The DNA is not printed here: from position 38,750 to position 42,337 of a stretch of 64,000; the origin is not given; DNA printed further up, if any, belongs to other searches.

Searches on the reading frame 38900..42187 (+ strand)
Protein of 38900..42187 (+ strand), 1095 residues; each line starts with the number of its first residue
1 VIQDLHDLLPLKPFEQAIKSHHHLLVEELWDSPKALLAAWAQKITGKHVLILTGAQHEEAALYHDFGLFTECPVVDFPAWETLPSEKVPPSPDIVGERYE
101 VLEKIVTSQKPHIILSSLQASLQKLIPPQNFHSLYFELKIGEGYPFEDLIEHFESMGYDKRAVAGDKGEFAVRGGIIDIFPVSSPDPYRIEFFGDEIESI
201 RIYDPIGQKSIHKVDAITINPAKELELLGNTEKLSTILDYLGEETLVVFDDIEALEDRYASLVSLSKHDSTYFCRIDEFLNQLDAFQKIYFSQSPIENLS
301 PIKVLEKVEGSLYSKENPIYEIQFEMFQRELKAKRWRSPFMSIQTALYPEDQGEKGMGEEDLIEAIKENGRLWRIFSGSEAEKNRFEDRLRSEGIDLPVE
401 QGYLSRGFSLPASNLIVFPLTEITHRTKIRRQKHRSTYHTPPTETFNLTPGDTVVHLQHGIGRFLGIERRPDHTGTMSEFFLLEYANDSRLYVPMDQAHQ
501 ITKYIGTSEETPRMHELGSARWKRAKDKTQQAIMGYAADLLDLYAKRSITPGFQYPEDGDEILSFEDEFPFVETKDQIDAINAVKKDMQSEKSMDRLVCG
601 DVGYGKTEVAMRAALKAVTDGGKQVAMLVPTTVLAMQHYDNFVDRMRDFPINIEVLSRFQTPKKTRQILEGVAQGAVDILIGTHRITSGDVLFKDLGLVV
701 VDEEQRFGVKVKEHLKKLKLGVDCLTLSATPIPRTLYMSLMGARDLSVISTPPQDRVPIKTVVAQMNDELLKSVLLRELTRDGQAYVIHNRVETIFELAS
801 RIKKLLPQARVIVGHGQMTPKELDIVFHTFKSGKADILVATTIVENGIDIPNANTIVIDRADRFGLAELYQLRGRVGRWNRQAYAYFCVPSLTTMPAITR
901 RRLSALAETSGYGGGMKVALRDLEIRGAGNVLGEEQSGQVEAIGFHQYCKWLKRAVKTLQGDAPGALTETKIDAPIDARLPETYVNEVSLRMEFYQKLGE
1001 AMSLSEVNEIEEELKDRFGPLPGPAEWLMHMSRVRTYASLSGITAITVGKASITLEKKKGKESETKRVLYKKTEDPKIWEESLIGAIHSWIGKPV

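Call 17: search_protein_families(library=pfam, proteins=[window:38900-42187:+], max_evalue=0.00001)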
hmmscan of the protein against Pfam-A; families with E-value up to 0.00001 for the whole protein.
window:38900-42187:+ (1095 aa): 7 families
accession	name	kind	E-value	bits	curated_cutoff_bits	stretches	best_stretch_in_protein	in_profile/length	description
PF17757.6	UvrB_inter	-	6.7e-26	90.7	22.9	1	137-224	2-90/91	UvrB interaction domain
PF00270.35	DEAD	-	6.8e-26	91.4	26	1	574-736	1-164/167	DEAD/DEAH box helicase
PF00271.37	Helicase_C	-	1.2e-21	77.4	23.5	1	773-880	8-110/110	Helicase conserved C-terminal domain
PF03461.20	TRCF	-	2e-21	76.6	25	1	975-1065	2-92/95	TRCF domain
PF02559.22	CarD_TRCF_RID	-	1.4e-18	67.1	23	1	448-505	1-57/57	CarD-like/TRCF RID domain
PF22590.2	Cas3-like_C_2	-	2.6e-06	28.1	27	0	783-879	3-104/106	CRISPR-associated nuclease/helicase Cas3, C-terminal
PF04851.21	ResIII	-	2.8e-06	27.8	22.5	1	575-731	6-162/164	Type III restriction enzyme, res subunit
